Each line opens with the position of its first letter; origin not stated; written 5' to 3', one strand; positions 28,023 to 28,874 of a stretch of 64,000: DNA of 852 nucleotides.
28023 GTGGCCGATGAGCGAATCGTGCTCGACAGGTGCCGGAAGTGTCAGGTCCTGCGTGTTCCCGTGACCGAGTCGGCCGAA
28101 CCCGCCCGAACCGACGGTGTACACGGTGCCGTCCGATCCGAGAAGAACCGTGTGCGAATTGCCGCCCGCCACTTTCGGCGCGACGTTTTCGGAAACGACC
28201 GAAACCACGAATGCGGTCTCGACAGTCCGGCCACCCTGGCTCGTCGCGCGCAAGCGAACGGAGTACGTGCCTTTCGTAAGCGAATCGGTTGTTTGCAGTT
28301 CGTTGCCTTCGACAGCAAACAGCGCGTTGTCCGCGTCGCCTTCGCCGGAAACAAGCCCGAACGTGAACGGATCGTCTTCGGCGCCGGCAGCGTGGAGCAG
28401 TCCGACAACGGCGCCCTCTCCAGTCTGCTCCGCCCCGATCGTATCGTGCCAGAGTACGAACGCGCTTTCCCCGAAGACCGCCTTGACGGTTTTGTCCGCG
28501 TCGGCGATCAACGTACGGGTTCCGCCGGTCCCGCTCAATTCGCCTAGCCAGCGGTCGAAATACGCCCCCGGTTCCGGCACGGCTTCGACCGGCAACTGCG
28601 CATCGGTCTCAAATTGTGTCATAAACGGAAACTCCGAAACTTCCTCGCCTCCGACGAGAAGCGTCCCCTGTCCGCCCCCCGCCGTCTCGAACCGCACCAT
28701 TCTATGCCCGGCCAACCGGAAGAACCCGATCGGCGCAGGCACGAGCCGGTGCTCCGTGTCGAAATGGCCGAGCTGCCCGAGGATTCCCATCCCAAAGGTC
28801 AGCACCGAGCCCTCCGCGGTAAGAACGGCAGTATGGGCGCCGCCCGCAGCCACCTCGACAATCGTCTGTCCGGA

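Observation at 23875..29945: A roughly 2,023-codon modular RCC1 / B-repeat-like / cadherin-like surface protein gene split by a single-base frameshift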

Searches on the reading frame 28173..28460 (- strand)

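Call 21: search_protein_families(library=pfam, max_evalue=10, proteins=[window:28173-28460:-])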
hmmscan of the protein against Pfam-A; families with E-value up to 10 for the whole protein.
seq(96 aa): 2 families
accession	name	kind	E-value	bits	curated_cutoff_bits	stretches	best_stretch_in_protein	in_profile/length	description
PF14849.12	YidC_periplas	-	0.025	15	24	1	17-87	37-109/283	YidC periplasmic domain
PF04234.18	CopC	-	0.08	14.4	23.3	1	52-85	55-89/92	CopC domain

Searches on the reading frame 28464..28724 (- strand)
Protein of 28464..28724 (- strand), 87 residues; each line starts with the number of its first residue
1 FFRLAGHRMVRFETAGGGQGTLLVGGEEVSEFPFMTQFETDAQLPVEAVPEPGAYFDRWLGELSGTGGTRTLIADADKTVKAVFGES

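Call 21: search_protein_families(library=pfam, max_evalue=10, proteins=[window:28464-28724:-])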
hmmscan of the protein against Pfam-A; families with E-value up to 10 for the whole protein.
seq(87 aa): 1 family
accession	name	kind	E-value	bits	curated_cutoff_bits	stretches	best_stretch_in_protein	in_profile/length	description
PF18998.6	Flg_new_2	-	0.00067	20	23.6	1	40-84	21-69/73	Divergent InlB B-repeat domain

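Call 75: search_solved_structures(query=A6, max_evalue=10, show_alignments=2)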
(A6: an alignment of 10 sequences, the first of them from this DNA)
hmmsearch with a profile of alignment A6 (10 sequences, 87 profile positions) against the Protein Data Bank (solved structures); distinct sequences matched with E-value up to 10: 5.
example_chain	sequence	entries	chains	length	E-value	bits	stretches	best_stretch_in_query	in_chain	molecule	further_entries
2d8h_A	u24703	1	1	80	0.84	12.7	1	36-66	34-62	SH3YL1 protein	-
8ynd_A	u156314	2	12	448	0.86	12.7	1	4-40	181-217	ATP-grasp peptide ligase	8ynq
6y4l_A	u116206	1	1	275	1.1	12.3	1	44-86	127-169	ER membrane protein complex subunit 2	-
8eoi_B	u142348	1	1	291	1.1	12.3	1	44-86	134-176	ER membrane protein complex subunit 2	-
6ww7_B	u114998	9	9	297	1.1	12.3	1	44-86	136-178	ER membrane protein complex subunit 2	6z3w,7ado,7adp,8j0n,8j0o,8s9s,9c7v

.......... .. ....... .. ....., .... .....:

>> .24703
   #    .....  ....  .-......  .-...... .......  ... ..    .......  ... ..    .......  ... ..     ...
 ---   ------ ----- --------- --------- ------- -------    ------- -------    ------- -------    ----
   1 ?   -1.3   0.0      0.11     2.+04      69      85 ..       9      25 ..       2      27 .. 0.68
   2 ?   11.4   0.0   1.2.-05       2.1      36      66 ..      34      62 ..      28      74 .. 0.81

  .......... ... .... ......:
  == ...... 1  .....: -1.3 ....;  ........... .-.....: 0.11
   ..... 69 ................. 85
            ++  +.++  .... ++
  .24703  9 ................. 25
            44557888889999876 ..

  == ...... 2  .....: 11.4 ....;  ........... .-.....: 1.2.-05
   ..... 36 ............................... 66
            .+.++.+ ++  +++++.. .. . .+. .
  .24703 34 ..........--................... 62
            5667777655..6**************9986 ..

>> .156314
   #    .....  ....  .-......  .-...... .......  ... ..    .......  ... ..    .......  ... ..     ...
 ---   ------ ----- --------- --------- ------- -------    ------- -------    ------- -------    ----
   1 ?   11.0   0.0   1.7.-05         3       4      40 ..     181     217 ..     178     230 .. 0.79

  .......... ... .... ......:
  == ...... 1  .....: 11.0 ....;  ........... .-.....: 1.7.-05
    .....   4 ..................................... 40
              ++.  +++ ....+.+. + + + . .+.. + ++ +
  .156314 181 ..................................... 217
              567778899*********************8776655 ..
